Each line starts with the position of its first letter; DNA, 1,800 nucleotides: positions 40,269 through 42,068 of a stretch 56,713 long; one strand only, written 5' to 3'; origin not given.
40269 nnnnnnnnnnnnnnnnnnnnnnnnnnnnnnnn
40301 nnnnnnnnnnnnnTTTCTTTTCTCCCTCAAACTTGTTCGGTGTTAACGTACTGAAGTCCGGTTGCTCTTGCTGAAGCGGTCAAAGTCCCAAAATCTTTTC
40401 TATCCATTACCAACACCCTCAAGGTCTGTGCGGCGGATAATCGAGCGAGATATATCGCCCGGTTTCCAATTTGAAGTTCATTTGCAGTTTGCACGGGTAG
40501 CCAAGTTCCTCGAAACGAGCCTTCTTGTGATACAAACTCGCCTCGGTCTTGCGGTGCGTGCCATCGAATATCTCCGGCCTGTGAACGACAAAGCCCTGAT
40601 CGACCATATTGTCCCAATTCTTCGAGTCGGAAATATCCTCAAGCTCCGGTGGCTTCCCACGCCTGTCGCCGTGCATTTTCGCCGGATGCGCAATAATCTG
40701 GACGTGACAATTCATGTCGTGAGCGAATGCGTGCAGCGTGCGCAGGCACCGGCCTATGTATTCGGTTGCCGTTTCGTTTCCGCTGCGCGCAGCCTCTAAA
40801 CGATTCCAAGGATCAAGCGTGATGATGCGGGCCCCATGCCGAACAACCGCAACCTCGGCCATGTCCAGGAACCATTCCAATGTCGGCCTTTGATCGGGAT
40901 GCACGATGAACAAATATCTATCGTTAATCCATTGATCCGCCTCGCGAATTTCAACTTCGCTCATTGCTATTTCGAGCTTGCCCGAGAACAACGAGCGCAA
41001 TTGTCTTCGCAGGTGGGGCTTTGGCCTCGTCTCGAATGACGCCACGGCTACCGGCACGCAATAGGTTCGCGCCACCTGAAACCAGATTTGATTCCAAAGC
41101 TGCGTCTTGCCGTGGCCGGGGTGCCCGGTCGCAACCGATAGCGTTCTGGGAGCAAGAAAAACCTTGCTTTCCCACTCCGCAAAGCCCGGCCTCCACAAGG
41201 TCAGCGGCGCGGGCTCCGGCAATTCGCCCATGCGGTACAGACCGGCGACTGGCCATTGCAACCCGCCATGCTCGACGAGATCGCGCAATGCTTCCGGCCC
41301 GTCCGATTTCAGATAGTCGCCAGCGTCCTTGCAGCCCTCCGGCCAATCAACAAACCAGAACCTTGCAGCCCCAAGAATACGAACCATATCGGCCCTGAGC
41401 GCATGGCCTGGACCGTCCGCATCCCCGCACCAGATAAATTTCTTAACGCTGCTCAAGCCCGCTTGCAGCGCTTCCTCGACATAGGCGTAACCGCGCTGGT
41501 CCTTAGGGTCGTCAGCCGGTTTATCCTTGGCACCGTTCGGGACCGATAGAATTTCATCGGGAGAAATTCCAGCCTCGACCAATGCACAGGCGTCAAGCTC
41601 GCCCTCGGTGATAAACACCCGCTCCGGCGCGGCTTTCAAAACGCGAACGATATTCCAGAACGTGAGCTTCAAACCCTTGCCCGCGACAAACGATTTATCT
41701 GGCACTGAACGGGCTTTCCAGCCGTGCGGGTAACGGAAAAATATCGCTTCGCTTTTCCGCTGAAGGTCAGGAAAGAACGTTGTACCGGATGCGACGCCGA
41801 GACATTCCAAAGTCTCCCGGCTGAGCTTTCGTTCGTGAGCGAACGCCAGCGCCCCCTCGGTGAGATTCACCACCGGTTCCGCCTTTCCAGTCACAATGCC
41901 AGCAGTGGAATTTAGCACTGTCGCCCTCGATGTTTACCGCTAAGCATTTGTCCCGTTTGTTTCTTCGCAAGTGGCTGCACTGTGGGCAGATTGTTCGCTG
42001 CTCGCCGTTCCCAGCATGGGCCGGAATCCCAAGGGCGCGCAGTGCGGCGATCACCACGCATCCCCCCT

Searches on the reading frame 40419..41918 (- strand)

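Call 94: search_protein_families(library=phrogs, proteins=[window:40419-41918:-], max_evalue=0.001)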
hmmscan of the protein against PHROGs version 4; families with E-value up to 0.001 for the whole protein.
window:40419-41918:- (499 aa): 6 families
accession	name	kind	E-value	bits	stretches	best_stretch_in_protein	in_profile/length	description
phrog_239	-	DNA, RNA and nucleotide metabolism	1.5e-51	177.3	1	22-494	113-601/801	DNA primase/helicase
phrog_5482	-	unknown function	3.5e-23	82.9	1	257-490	50-297/341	-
phrog_19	-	DNA, RNA and nucleotide metabolism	2.5e-14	54.1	1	255-493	350-582/621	DnaB-like replicative helicase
phrog_18375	-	DNA, RNA and nucleotide metabolism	1e-13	51.4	1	245-492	362-615/644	DNA primase/helicase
phrog_47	-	DNA, RNA and nucleotide metabolism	2e-08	34.3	1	66-218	195-337/947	DNA primase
phrog_243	-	DNA, RNA and nucleotide metabolism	8.9e-06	25.8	1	252-431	29-210/273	DnaB-like replicative helicase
